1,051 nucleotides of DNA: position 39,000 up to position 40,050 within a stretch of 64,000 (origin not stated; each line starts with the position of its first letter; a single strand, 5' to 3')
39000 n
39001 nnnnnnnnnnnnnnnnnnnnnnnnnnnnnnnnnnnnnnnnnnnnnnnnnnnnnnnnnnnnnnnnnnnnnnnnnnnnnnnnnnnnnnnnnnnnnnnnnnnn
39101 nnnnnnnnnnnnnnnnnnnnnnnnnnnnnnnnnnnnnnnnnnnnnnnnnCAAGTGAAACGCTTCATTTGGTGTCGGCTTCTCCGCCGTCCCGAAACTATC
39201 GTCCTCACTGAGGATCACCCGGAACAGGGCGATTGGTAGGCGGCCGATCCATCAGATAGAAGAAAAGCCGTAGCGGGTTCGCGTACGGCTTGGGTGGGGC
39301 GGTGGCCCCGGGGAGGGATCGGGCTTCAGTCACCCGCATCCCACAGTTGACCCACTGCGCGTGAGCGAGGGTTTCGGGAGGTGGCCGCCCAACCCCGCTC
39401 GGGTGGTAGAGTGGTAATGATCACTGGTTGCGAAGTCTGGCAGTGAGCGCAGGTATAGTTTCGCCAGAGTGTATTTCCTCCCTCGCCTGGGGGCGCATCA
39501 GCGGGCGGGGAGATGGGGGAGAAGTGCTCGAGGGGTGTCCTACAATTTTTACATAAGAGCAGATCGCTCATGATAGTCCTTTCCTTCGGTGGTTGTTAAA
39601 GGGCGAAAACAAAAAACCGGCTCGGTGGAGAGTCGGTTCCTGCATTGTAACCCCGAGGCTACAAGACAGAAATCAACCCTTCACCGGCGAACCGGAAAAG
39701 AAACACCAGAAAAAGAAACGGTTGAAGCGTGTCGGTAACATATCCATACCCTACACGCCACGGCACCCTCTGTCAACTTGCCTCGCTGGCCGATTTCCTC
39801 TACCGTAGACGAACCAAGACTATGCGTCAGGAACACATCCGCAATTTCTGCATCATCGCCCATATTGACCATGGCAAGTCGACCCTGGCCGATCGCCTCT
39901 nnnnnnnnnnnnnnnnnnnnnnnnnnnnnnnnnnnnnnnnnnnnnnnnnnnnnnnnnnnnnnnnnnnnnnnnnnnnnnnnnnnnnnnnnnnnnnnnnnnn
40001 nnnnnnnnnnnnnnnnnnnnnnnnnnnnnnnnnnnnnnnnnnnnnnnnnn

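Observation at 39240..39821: Unusually long structured intergenic region upstream of lepA holding a small zinc-ribbon ORF behind a terminator/antiterminator-like leader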

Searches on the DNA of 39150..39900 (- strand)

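Call 4: search_rna_families(source=window, start=39150, end=39900, threshold=evalue, max_evalue=10, show_alignments=3)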
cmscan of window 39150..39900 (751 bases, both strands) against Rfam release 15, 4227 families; matches with E-value up to 10: 4.
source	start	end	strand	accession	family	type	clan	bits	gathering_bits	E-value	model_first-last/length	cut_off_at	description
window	39625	39683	-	RF04038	mir-5985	Gene; miRNA;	-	24.8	100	0.028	1-74/74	no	mir-5985 microRNA precursor family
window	39263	39399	+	RF00029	Intron_gpII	Intron;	-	15.5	40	2.6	1-77/77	no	Group II catalytic intron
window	39615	39697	-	RF04303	MIR162_2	Gene; miRNA;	CL00150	13.9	103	5.1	1-135/135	no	MIR162_2 microRNA precursor family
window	39564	39669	+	RF00420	SNORA61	Gene; snRNA; snoRNA; HACA-box;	-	13.6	74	9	1-132/132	no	Small nucleolar RNA SNORA61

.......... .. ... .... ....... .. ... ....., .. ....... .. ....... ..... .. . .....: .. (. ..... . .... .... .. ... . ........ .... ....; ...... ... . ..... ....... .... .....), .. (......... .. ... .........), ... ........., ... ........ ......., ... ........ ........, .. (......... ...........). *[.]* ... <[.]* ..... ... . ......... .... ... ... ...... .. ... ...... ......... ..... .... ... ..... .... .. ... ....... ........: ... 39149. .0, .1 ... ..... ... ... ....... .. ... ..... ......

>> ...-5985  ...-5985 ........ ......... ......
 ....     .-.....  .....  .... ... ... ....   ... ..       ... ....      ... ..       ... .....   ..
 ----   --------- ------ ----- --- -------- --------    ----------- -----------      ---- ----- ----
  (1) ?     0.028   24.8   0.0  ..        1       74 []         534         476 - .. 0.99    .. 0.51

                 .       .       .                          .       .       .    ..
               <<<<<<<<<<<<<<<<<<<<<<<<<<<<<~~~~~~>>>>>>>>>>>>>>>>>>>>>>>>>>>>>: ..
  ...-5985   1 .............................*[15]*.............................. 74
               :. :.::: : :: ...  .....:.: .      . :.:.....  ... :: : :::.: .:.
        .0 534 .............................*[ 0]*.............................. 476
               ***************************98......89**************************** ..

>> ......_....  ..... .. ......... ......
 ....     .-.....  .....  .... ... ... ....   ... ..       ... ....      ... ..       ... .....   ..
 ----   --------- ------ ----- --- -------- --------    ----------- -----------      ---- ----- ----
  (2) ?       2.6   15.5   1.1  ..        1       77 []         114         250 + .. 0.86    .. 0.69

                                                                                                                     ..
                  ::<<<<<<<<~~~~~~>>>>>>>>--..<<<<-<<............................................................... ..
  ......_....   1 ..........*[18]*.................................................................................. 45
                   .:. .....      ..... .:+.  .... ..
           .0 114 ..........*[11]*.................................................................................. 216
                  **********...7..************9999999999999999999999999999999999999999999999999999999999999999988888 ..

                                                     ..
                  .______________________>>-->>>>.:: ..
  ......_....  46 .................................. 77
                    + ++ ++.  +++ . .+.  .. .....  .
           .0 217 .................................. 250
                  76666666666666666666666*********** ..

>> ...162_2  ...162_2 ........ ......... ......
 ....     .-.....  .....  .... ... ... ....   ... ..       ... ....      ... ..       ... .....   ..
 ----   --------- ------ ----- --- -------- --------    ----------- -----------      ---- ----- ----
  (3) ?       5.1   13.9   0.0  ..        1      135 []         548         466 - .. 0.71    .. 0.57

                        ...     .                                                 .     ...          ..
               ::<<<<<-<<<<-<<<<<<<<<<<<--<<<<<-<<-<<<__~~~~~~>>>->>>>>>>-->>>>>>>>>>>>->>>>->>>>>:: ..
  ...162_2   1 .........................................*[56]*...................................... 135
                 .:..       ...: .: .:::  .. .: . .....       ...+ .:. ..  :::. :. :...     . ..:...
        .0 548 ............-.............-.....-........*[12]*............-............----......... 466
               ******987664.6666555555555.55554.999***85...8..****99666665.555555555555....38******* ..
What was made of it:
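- On Intrinsic terminator / attenuator: No T-box, PyrR, RAT or similar family appears in Rfam (call 4).
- Closest known: Long-hairpin RNAs matched weakly by Rfam microRNA-precursor models. Different: The scores (24.8 and 13.9 bits) are far below the gathering scores (100 and 103; call 4).
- No Rfam family matches, even at E<10 (call 4).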

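Call 37: search_rna_families(sources=[L001, L004, L005, L007, L008, L009], threshold=gathering)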
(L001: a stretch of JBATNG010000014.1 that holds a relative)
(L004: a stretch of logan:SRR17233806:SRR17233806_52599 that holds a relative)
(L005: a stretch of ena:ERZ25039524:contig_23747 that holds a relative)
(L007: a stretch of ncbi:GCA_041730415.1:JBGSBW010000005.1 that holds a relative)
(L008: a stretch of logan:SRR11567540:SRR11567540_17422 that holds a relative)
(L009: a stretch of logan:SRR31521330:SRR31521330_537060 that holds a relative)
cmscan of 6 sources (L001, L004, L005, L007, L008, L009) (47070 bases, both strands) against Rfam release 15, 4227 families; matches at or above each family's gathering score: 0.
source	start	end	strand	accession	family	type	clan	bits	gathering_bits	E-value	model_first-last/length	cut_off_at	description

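Call 79: build_rna_model(alignment_id=A9, structure=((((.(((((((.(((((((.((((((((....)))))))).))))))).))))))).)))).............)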
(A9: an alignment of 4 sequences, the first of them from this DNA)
Model R1 built from alignment A9 (4 sequences, 75 columns); structure: as given.
model positions 75; base pairs 26; branch points 0; effective number of sequences 1.7; information 0.753 bits per position. Calibrated on 0.2 Mb of random sequence (short: E-values are rough).
structure used (alignment columns):
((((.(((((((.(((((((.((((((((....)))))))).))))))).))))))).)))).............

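Call 80: search_with_rna_model(model_id=R1, source=window, filters=off, max_evalue=10)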
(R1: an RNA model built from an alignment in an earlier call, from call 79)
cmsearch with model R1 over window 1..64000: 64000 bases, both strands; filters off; matches with E-value up to 10: 17.
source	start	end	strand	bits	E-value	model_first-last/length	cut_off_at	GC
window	39611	39685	-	101.9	1.4e-23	1-75/75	no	0.52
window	39624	39686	+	40.1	5.5e-08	1-63/75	no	0.54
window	11869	11925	+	14.4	0.17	1-75/75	no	0.46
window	4241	4289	+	10.6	1.6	7-56/75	no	0.67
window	11670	11755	-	10.5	1.6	1-75/75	no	0.5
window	42750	42790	-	9.2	3.5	1-75/75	no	0.63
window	51165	51242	+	8.6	4.9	1-75/75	no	0.62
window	41629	41679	-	8.5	5.2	1-75/75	no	0.45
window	29096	29138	-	8.1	6.5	1-75/75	no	0.53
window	13190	13216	-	8.1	6.5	1-75/75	no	0.67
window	32286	32320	+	8.1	6.7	1-75/75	no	0.6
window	63099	63141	+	7.9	7.5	1-75/75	no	0.58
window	42630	42663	-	7.8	7.7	1-75/75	no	0.47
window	50742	50817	-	7.8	7.8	1-75/75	no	0.53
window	62815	62882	+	7.7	8.2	1-75/75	no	0.63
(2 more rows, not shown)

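Call 81: search_with_rna_model(model_id=R1, sources=[L001, L002, L003, L004, L005, L006, L007, L008, L009, L010, L011, L012, L013, L014], filters=off, max_evalue=10)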
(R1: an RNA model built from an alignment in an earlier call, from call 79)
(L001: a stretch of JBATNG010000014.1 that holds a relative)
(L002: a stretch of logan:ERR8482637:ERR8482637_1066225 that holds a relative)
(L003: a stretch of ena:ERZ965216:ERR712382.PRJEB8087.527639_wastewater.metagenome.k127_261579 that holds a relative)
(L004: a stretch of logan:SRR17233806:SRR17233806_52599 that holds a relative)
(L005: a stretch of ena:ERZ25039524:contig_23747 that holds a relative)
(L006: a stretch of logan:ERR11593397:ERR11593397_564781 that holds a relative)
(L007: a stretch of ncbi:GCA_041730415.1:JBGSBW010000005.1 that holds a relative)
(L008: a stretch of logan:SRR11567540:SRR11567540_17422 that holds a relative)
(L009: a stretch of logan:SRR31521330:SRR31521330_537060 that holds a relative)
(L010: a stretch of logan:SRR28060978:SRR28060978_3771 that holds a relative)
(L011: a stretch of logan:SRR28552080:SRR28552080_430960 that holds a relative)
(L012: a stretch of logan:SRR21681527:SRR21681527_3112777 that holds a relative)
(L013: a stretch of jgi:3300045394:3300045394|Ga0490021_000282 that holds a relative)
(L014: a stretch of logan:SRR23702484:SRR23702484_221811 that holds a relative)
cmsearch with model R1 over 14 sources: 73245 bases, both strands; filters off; matches with E-value up to 10: 38.
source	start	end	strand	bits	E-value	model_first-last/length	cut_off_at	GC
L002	301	375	+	101.9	1.6e-23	1-75/75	no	0.52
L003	63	137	+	101.9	1.6e-23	1-75/75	no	0.52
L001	3887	3961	+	96.9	2.8e-22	1-75/75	no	0.51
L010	3572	3646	-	96.9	2.8e-22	1-75/75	no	0.51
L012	292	365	+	85.7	1.9e-19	1-75/75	no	0.54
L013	2644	2717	-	79.7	6.2e-18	1-75/75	no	0.5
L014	2496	2569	-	79.7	6.2e-18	1-75/75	no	0.5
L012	280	352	-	43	1.1e-08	1-75/75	no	0.53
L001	3871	3948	-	42.4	1.7e-08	1-75/75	no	0.54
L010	3585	3662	+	42.4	1.7e-08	1-75/75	no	0.54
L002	300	362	-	40.1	6.3e-08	1-63/75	no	0.54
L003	62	124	-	40.1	6.3e-08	1-63/75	no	0.54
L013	2658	2716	+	21.7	0.0027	2-61/75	no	0.47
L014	2510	2568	+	21.7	0.0027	2-61/75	no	0.47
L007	7179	7214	-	13.3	0.36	1-75/75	no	0.61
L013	1391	1434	+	12.3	0.67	1-75/75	no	0.43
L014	1243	1286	+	12.3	0.67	1-75/75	no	0.43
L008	5890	5917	+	11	1.3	1-75/75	no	0.61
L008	6070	6108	+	9.8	2.7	1-75/75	no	0.41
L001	930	963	+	9.8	2.7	1-75/75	no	0.5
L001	7904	7958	-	9.6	3.2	1-75/75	no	0.58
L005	5285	5335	-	9.4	3.4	1-75/75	no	0.53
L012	550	587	-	9.4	3.6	1-75/75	no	0.5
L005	4004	4041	+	9.2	3.9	1-75/75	no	0.58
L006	1492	1529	+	9.2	3.9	1-75/75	no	0.58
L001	803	843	+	9.2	4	1-75/75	no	0.63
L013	4451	4502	-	8.7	5.3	1-75/75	no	0.52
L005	4103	4177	+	8.6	5.7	1-75/75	no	0.61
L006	1591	1665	+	8.6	5.7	1-75/75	no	0.61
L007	1648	1673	+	8.5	6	1-75/75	no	0.5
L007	4005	4041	+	8.4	6.2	1-75/75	no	0.43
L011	2704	2762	+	8.2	7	1-75/75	no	0.56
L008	4716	4760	+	8.2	7.1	1-75/75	no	0.62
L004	4253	4296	+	8.2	7.2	1-75/75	no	0.43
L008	5877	5904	-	7.9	8.3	1-75/75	no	0.64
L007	6530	6586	-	7.8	8.7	1-75/75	no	0.54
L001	48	123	-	7.8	9.1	1-75/75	no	0.58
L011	922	951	-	7.6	9.9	1-75/75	no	0.53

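Call 92: search_dna_similar(query=window:39240-39821:-, collection=plasmids, mode=distant, max_evalue=0.001, max_rows=5)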
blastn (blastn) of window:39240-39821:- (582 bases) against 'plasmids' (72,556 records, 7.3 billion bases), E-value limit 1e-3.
No match.
